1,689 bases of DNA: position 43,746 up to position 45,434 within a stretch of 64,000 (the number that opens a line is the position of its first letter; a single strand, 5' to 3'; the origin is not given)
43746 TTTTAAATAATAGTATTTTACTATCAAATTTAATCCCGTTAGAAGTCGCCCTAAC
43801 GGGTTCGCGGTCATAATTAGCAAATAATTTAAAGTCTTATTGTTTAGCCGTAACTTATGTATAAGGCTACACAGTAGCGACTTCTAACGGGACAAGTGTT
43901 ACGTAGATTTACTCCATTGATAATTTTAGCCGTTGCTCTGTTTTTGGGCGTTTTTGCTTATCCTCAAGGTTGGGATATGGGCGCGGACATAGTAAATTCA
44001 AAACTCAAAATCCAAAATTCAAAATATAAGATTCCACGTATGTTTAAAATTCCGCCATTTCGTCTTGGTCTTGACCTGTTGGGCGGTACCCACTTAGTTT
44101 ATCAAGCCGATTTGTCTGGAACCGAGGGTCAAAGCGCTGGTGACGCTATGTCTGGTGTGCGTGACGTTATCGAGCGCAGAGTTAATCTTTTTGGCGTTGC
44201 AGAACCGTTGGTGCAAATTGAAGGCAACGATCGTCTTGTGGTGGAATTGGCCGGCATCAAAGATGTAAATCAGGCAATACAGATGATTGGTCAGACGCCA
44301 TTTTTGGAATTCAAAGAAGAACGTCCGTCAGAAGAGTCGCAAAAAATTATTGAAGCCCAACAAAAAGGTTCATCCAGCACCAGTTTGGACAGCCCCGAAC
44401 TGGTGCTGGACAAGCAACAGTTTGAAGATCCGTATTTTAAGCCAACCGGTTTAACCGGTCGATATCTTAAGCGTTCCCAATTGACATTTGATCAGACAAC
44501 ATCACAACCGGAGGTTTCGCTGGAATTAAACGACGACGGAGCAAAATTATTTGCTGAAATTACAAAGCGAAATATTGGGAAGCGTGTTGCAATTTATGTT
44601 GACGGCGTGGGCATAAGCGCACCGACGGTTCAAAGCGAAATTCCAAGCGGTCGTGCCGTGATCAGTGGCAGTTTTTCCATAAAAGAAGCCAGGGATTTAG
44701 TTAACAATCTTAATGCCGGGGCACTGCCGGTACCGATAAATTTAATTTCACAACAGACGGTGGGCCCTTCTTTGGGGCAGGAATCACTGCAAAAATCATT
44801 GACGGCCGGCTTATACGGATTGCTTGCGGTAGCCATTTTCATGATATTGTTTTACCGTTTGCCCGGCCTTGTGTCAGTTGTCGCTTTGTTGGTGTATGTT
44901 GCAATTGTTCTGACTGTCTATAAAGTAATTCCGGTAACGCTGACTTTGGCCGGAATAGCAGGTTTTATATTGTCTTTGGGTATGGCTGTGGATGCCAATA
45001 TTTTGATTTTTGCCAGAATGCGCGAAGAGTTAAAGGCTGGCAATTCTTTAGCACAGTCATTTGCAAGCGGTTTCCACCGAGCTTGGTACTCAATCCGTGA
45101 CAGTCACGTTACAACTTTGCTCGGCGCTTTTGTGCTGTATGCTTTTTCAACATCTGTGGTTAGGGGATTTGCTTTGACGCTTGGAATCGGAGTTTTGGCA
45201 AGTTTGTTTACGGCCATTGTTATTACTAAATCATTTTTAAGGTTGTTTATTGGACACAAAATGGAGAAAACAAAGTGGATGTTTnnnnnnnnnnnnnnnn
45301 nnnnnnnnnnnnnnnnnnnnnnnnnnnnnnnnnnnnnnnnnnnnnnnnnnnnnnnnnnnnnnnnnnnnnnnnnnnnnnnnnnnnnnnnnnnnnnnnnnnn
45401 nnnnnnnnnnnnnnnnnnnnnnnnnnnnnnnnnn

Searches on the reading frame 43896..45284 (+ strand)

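Call 78: search_protein_families(library=pfam, proteins=[window:43896-45284:+], max_evalue=0.00001)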
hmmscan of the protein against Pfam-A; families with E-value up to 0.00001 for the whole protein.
window:43896-45284:+ (463 aa): 4 families
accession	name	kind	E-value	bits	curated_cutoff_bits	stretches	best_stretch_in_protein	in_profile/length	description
PF22599.2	SecDF_P1_head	-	2.2e-29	102.1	27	1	184-279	19-114/114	SecDF, P1 head subdomain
PF21760.3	SecD_1st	-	2e-20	72.4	27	1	87-142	3-58/60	Protein translocase subunit SecDF, P1 domain, N-terminal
PF02355.23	SecD_SecF_C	-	3.4e-15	56.4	20.5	1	281-450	13-185/189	Protein export membrane protein SecD/SecF, C-terminal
PF03176.21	MMPL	-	4.3e-10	39.5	20.5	1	303-444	147-295/333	MMPL family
